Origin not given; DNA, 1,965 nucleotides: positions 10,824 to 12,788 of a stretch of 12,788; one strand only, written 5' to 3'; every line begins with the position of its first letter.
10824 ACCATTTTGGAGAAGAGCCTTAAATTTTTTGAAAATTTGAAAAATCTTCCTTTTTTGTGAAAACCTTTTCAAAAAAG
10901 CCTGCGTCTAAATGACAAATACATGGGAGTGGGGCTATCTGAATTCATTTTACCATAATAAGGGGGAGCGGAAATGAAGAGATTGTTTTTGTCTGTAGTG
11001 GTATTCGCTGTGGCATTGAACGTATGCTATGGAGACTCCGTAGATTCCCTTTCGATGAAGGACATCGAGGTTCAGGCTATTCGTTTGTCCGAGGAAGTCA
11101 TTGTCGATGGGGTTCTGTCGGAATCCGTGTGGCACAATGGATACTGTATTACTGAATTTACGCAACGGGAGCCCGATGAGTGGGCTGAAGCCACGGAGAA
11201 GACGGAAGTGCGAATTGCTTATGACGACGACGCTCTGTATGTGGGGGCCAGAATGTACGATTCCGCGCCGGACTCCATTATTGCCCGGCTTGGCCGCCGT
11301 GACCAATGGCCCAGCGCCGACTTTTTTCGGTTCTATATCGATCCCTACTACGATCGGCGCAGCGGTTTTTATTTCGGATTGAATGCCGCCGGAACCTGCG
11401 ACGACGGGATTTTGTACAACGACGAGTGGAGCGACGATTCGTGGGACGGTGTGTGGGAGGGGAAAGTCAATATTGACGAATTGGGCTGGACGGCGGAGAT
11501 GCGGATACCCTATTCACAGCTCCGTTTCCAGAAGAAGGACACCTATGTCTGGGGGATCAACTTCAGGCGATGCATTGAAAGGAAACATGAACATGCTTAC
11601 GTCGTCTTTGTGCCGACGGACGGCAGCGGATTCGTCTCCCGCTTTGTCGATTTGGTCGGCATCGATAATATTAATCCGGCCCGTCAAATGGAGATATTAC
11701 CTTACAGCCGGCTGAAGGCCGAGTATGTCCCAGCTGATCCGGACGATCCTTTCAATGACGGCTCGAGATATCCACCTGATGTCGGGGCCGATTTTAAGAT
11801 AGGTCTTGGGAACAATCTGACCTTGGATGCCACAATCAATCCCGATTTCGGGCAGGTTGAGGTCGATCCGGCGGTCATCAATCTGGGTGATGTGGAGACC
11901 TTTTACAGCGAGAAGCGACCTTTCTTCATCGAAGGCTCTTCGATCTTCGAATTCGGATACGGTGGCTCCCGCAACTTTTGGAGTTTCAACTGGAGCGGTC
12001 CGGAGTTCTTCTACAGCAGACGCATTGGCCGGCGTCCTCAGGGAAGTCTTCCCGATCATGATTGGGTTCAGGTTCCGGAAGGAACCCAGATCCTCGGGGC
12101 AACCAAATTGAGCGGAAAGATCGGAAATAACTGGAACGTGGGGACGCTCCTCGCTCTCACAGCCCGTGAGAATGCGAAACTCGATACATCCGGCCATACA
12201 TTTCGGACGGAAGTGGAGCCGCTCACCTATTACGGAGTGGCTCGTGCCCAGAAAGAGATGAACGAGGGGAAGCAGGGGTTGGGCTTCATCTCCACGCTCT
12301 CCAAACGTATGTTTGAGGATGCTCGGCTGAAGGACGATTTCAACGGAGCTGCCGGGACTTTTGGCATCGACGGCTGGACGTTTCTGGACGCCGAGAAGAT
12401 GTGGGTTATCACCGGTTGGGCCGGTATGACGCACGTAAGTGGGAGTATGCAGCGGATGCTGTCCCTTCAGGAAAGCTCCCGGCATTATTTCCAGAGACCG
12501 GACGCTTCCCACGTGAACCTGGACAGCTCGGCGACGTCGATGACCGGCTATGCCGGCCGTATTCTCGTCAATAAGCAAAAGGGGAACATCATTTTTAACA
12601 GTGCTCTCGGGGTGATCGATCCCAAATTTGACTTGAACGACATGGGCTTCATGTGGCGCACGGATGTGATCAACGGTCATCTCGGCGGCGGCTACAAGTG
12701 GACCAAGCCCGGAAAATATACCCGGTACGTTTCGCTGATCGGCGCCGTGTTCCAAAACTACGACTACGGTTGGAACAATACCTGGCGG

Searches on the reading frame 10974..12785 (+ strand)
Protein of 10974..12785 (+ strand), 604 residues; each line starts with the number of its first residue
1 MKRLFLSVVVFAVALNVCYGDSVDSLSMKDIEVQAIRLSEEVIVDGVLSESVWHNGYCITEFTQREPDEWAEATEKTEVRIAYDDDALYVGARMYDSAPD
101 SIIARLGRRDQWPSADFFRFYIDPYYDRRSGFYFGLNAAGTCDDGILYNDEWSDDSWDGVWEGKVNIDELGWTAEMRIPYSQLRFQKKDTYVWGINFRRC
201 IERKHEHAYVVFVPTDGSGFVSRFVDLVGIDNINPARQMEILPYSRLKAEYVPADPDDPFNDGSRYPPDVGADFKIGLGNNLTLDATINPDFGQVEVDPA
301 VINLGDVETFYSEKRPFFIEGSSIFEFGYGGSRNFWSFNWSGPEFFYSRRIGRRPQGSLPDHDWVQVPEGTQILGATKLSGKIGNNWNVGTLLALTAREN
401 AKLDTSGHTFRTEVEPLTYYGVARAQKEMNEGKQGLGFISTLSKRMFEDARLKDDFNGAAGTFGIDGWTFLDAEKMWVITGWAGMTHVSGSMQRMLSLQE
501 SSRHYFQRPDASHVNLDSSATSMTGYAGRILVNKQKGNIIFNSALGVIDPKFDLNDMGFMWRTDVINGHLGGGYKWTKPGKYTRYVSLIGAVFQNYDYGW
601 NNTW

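Call 54: search_protein_families(library=ncbifam, proteins=[window:10974-12785:+], max_evalue=0.01)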
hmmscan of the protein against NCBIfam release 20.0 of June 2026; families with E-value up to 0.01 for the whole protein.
window:10974-12785:+ (604 aa): 0 families

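Call 73: search_protein_families(library=pfam, proteins=[window:10974-12785:+], max_evalue=0.001)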
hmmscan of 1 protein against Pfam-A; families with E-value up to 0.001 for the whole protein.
window:10974-12785:+ (604 aa): 2 families
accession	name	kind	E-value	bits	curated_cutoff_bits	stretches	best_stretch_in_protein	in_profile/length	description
PF19313.5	DUF5916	-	2.7e-41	142.4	22.6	2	264-430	22-180/572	Domain of unknown function (DUF5916)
PF06452.16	CBM9_1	-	0.0004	20.8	23.4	0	44-128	1-78/185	Carbohydrate family 9 binding domain-like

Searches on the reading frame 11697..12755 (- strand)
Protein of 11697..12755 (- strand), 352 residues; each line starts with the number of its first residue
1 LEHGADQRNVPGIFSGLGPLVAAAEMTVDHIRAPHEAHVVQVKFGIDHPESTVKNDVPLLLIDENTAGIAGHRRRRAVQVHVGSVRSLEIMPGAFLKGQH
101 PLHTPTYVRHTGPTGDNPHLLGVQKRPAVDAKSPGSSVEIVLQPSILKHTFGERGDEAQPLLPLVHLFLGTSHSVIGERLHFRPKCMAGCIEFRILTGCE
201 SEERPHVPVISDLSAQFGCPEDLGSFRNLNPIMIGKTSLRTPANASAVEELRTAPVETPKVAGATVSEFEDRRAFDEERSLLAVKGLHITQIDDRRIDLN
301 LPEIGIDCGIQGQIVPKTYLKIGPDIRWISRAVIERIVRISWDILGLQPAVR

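Call 9: search_protein_families(library=pfam, proteins=[window:11697-12755:-], max_evalue=0.01)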
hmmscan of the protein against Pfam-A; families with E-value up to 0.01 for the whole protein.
window:11697-12755:- (352 aa): 0 families

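Call 21: find_encoding_contigs(protein=window:11697-12755:-, flank=10000, max_places=10)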
Protein window:11697-12755:- (352 aa): no gene with exactly this product is on record in the collection.
